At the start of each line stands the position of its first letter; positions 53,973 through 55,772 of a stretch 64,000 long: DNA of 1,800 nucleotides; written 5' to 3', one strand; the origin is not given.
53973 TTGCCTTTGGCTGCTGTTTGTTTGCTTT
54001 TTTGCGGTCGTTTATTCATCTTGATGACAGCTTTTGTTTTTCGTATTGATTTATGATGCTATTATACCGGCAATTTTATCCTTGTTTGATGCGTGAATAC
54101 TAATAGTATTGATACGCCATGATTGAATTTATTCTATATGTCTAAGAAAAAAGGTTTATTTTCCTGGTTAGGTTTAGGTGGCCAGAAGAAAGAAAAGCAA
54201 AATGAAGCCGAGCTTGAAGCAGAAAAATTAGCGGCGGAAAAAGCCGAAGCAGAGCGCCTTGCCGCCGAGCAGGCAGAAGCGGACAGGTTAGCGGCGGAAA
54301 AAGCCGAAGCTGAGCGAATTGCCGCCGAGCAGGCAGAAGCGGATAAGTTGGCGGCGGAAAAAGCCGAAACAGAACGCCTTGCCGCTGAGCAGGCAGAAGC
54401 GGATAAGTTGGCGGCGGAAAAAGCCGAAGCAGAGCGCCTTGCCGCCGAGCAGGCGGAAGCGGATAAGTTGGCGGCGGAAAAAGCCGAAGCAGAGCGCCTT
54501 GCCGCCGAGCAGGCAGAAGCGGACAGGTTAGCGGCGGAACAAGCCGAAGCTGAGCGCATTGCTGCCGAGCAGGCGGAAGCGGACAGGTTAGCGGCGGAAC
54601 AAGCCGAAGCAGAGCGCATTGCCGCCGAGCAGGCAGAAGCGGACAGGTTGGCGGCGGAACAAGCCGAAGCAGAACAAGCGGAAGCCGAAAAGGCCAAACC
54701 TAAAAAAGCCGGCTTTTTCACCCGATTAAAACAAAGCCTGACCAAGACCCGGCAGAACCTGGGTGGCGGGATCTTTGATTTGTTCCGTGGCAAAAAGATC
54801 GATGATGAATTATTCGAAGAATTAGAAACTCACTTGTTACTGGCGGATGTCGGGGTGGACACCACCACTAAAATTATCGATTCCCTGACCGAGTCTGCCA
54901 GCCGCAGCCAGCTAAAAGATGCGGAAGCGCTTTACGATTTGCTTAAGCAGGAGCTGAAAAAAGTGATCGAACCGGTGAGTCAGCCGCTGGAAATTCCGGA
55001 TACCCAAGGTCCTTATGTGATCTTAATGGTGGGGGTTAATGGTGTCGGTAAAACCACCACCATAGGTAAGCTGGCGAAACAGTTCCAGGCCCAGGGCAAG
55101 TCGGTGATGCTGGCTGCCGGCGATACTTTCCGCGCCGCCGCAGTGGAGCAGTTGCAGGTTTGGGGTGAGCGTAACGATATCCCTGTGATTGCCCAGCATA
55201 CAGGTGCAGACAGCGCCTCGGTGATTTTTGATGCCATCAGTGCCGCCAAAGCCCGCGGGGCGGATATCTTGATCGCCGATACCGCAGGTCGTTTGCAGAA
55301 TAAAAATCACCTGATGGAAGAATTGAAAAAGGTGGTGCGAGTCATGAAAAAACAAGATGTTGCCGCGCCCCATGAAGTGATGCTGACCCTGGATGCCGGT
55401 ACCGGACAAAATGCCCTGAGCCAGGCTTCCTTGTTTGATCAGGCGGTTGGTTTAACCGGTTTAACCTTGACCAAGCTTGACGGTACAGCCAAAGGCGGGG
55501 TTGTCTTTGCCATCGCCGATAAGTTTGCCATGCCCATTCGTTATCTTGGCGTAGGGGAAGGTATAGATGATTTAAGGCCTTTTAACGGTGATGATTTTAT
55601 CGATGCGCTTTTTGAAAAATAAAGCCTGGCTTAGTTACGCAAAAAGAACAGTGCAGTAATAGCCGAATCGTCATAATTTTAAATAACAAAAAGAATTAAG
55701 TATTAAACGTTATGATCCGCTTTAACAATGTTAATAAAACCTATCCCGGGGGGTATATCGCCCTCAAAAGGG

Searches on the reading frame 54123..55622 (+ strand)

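Call 91: search_protein_families(library=pfam, proteins=[window:54123-55622:+], max_evalue=0.00001)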
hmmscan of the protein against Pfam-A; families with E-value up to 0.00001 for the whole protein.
window:54123-55622:+ (499 aa): 4 families
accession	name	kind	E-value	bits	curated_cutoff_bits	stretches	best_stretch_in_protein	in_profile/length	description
PF00448.28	SRP54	-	1.3e-74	250.6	22.7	1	297-497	1-195/196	SRP54-type protein, GTPase domain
PF02881.24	SRP54_N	-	3.6e-16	59.6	22.4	1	213-278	1-75/75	SRP54-type protein, helical bundle domain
PF06414.18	Zeta_toxin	-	1.7e-06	28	22.3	1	292-403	11-119/199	Zeta toxin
PF07382.16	HC2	-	6.9e-06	26.7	40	0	33-185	15-171/194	Histone H1-like nucleoprotein HC2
